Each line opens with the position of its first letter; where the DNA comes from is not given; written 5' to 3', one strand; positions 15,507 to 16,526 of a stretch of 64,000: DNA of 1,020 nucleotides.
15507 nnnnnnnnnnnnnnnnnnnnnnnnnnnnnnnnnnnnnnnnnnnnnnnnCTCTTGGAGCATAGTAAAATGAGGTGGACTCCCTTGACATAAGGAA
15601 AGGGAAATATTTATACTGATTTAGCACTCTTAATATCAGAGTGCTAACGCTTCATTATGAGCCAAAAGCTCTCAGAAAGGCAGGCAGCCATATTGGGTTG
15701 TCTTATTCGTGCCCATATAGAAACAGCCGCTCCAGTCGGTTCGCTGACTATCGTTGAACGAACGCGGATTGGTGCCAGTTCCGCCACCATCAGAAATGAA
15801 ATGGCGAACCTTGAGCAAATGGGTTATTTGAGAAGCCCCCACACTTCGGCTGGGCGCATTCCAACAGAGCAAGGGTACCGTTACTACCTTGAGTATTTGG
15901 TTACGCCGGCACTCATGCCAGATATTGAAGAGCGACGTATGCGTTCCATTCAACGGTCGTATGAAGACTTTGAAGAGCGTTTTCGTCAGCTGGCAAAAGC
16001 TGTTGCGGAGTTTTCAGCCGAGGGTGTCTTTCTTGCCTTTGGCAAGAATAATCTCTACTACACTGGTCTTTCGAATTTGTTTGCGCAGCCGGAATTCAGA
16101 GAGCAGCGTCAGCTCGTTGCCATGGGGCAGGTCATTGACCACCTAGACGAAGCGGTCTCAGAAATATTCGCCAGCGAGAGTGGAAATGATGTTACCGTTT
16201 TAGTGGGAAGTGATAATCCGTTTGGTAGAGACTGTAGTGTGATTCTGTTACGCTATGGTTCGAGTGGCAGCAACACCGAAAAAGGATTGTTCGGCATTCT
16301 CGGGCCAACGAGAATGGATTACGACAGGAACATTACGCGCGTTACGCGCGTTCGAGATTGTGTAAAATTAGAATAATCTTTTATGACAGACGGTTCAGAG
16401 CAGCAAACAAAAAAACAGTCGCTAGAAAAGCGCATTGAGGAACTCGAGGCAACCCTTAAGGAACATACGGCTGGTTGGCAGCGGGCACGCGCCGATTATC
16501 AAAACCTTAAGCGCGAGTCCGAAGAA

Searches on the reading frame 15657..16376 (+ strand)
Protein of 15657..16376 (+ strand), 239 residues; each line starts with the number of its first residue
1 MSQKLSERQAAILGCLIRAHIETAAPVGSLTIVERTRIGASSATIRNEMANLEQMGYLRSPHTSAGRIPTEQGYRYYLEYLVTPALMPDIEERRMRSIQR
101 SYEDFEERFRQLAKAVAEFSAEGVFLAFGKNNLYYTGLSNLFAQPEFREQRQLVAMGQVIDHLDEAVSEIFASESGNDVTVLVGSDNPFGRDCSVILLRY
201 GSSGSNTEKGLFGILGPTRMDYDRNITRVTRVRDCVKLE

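Call 25: search_protein_families(library=pfam, proteins=[window:15657-16376:+], max_evalue=0.01)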
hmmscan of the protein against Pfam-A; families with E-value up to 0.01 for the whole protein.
window:15657-16376:+ (239 aa): 2 families
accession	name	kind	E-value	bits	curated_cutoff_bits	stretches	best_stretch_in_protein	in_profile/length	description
PF01628.27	HrcA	-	9.9e-19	68.6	22.2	1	92-226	92-215/215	HrcA protein C terminal domain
PF03444.21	HrcA_DNA-bdg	-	0.0011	19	21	1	4-75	1-71/79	Winged helix-turn-helix transcription repressor, HrcA DNA-binding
